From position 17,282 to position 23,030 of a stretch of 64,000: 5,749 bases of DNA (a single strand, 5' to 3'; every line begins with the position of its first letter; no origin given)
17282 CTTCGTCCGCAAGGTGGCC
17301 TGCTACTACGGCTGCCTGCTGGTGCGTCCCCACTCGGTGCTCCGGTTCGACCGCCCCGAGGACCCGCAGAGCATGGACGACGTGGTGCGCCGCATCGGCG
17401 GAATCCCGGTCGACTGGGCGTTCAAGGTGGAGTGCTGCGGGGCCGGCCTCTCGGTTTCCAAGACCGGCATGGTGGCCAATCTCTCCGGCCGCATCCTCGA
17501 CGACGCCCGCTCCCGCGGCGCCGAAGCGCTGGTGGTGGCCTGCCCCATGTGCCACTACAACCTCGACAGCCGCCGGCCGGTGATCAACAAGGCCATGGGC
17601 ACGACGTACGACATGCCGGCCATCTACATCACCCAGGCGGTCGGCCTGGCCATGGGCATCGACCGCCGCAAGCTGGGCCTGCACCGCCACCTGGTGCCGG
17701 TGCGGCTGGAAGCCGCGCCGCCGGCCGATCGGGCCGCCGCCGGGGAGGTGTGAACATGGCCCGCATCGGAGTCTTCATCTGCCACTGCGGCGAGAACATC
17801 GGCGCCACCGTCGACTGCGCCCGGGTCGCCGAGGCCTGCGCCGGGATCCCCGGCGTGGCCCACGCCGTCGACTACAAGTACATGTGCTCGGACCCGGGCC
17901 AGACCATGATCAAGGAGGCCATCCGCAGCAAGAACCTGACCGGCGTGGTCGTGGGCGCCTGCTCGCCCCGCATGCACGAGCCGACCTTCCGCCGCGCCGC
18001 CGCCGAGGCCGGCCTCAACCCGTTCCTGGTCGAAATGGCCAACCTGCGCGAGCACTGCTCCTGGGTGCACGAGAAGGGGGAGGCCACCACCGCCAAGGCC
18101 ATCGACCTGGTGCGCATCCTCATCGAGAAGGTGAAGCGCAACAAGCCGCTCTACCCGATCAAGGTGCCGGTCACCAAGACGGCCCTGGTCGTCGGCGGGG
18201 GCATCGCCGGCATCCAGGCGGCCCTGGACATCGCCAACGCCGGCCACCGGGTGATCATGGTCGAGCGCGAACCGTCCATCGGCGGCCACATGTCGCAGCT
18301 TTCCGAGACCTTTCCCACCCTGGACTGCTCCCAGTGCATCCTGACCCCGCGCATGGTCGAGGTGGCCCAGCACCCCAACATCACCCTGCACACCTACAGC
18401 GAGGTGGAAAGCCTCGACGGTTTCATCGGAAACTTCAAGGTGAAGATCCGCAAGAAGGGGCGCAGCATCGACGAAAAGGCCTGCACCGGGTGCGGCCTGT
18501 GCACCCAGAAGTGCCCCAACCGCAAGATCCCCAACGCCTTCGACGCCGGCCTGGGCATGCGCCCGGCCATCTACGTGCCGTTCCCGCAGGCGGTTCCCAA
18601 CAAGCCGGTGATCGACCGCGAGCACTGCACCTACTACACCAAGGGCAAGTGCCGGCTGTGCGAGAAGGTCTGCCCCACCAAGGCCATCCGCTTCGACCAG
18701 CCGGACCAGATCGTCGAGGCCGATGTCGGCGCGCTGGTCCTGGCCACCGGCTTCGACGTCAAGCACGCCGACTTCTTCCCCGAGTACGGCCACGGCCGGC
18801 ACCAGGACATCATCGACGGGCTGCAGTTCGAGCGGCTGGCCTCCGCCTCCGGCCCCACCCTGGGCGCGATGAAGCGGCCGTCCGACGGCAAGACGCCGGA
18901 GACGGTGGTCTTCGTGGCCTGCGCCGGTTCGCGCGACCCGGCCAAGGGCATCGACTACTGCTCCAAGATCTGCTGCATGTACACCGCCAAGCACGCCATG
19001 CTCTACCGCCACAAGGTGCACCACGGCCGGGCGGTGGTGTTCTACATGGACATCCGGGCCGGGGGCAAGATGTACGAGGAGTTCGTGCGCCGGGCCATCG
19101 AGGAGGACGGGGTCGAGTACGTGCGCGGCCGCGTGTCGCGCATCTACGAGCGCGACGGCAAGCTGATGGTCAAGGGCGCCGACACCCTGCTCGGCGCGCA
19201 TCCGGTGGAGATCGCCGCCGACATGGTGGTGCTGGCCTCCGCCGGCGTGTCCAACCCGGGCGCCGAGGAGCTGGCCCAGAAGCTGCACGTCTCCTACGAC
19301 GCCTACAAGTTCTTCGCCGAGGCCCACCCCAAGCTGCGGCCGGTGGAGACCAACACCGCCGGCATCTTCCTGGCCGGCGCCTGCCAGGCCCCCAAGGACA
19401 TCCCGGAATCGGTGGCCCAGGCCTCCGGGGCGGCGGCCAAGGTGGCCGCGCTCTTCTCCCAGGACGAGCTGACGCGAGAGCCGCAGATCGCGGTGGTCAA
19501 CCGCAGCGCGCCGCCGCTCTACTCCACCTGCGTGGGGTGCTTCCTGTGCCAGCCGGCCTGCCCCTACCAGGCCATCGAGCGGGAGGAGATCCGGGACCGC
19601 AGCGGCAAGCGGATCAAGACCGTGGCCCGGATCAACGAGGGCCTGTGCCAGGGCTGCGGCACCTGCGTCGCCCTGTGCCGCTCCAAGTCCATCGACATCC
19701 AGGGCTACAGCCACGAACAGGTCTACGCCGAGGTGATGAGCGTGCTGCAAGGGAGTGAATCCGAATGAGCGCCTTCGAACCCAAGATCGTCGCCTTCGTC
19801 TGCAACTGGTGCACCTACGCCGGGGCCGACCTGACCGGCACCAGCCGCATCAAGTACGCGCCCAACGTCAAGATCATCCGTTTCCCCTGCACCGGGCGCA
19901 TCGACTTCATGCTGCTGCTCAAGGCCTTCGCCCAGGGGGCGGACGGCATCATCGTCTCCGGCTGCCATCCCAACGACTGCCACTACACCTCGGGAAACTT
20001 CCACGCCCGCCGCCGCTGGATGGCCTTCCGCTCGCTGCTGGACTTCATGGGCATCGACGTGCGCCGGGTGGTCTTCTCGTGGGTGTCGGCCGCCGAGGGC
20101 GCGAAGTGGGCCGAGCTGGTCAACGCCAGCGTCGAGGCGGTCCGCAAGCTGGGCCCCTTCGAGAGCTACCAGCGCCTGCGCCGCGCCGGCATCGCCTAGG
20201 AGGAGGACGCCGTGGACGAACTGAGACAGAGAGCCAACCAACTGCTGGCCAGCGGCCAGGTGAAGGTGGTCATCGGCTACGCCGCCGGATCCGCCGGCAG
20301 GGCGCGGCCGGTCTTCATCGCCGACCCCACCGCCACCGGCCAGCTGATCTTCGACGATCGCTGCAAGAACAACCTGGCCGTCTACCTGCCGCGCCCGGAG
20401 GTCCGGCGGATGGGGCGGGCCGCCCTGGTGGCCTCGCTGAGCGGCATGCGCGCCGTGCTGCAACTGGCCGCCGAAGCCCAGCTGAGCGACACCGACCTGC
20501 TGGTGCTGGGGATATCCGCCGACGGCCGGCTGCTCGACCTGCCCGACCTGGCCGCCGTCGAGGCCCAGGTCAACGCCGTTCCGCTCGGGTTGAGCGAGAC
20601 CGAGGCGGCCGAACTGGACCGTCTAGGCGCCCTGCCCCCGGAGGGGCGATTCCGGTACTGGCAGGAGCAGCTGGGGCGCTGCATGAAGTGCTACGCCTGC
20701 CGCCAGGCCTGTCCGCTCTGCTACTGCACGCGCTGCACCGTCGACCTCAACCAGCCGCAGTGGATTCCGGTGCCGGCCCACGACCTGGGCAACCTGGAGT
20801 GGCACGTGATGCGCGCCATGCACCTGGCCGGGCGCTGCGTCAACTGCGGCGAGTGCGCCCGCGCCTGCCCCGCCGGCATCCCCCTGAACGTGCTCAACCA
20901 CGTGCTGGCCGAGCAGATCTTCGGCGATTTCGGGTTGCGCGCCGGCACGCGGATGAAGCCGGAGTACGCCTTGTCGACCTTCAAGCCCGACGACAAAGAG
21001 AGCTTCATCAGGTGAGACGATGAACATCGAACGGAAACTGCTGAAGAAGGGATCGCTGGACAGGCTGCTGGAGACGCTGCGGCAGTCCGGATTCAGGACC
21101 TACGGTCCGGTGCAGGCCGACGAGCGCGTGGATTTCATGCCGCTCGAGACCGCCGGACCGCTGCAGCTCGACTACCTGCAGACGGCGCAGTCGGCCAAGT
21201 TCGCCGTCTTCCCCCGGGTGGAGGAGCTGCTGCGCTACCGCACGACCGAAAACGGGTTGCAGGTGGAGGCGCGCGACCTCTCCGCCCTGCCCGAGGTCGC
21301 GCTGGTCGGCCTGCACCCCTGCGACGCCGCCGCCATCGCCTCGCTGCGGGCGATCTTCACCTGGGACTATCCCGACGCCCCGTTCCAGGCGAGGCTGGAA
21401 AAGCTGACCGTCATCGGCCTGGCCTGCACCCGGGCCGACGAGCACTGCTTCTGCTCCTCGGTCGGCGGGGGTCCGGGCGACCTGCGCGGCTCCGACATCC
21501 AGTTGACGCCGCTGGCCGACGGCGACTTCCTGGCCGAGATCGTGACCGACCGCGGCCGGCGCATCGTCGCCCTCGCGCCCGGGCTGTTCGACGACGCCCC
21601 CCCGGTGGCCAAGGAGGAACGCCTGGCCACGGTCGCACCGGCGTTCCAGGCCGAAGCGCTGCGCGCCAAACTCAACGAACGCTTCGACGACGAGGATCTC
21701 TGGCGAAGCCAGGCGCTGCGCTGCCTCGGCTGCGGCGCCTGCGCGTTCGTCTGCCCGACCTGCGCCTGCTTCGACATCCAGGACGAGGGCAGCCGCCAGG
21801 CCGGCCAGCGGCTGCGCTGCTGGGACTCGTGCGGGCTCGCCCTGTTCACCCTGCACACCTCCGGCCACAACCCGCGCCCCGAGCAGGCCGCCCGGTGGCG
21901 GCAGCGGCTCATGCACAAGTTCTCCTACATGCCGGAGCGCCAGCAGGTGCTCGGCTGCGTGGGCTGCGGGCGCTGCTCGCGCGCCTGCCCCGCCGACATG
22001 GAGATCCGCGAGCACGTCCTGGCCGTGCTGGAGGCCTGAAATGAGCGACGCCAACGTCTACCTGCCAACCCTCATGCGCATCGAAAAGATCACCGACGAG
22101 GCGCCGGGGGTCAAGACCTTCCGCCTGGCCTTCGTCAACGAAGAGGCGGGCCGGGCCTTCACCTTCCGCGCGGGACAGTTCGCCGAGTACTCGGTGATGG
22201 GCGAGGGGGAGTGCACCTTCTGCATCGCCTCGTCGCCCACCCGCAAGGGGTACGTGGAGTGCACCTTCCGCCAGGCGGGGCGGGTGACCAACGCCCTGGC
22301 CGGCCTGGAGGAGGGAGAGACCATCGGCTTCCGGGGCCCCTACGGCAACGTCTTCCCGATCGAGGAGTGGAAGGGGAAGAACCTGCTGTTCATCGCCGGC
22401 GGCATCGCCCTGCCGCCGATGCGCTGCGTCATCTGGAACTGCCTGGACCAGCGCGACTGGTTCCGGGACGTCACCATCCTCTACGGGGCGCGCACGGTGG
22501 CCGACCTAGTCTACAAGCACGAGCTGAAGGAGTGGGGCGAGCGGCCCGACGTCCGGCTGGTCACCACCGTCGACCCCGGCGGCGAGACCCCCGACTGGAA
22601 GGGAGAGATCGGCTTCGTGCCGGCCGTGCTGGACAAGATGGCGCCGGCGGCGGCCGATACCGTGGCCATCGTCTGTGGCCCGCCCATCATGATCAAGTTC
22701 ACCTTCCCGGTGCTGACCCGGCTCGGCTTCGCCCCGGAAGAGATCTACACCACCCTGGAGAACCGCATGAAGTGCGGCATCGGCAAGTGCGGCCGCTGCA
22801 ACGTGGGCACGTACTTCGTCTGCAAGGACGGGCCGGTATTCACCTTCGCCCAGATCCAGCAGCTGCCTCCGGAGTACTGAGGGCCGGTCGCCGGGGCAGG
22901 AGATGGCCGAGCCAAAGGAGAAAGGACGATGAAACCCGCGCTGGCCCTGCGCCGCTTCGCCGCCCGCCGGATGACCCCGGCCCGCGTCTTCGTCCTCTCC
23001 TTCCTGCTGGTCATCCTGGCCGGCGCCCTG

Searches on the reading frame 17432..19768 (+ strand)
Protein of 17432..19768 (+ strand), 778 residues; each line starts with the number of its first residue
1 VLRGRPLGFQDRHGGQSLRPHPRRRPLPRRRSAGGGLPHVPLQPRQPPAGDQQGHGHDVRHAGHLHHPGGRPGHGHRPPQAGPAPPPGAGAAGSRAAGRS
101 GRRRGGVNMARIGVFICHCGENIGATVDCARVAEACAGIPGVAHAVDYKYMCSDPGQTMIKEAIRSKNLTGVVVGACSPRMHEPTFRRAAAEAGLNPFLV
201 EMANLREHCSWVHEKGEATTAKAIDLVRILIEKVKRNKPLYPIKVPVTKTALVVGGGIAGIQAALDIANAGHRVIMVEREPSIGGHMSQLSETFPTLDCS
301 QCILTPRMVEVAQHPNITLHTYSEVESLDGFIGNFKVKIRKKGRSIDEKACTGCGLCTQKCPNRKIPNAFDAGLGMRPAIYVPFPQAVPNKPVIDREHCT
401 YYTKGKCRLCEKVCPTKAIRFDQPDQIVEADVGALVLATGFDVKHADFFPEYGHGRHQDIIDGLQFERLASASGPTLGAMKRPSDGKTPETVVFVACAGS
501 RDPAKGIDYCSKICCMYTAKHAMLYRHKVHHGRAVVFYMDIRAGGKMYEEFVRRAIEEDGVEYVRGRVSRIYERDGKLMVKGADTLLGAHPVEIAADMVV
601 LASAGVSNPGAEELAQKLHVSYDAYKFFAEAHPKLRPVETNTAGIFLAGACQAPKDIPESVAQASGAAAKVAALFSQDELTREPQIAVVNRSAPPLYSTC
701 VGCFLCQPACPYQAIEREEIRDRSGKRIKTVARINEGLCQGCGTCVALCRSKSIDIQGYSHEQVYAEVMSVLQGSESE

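Call 17: search_protein_families(library=pfam, proteins=[window:17432-19768:+], max_evalue=0.001)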
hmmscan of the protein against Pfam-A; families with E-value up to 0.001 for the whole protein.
window:17432-19768:+ (778 aa): 22 families
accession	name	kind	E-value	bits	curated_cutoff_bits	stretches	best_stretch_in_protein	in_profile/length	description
PF12838.12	Fer4_7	-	1.8e-15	57.6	27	1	699-751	1-50/52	4Fe-4S dicluster domain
PF00037.32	Fer4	-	3e-15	55.7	21.1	1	346-363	3-20/24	4Fe-4S binding domain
PF13237.11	Fer4_10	-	1e-10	41.8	25.5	1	346-363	4-21/53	4Fe-4S dicluster domain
PF07992.20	Pyr_redox_2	-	1.8e-10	41.2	26.1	1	252-350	4-82/291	Pyridine nucleotide-disulphide oxidoreductase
PF25160.1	LdpA_Fe-S-bd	-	3.2e-10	40.1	27.6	0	346-367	23-44/49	LdpA Fe-S cluster-binding domain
PF12837.12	Fer4_6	-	9.4e-10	38.4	25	0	698-715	7-24/24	4Fe-4S binding domain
PF12831.13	FAD_oxidored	-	1.1e-09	38.5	27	1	252-290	3-42/416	FAD dependent oxidoreductase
PF13183.11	Fer4_8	-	1.5e-08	35.5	27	1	698-751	3-66/68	4Fe-4S dicluster domain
PF13187.11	Fer4_9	-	2.2e-08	34.4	27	1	700-752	2-50/52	4Fe-4S dicluster domain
PF12797.12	Fer4_2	-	6.5e-08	32.5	24.5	1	345-362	4-21/22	4Fe-4S binding domain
PF14697.11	Fer4_21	-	9.3e-08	32.5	35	0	698-750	6-52/59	4Fe-4S dicluster domain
PF01266.30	DAO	-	1.4e-07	31.9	27.9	1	252-288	3-39/353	FAD dependent oxidoreductase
PF13484.11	Fer4_16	-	5.4e-07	30.7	30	0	405-422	3-20/66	4Fe-4S double cluster binding domain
PF00890.30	FAD_binding_2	-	6.1e-07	29.4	20.4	1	251-287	2-38/414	FAD binding domain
PF13450.12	NAD_binding_8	-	2e-06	28.4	21.9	1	253-291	1-39/68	NAD(P)-binding Rossmann-like domain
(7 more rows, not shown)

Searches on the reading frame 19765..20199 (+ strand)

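Call 17: search_protein_families(library=pfam, proteins=[window:19765-20199:+], max_evalue=0.001)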
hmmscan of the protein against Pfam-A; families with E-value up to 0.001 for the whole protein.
window:19765-20199:+ (144 aa): 1 family
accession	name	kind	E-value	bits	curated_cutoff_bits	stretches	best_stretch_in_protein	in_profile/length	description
PF02662.21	FlpD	-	1.5e-49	167.5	22.3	1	8-130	1-123/123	Methyl-viologen-reducing hydrogenase, delta subunit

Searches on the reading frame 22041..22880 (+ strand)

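Call 17: search_protein_families(library=pfam, proteins=[window:22041-22880:+], max_evalue=0.001)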
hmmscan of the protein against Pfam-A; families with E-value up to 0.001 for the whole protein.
window:22041-22880:+ (279 aa): 3 families
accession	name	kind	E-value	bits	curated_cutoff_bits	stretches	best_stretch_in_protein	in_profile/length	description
PF00175.26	NAD_binding_1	-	2.6e-16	60.6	22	1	117-221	1-107/109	Oxidoreductase NAD-binding domain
PF10418.14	DHODB_Fe-S_bind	-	7.5e-11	42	23.9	1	240-272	1-40/41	Iron-sulfur cluster binding domain of dihydroorotate dehydrogenase B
PF00970.30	FAD_binding_6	-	1.5e-05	25.7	21.1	1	16-104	6-97/99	Oxidoreductase FAD-binding domain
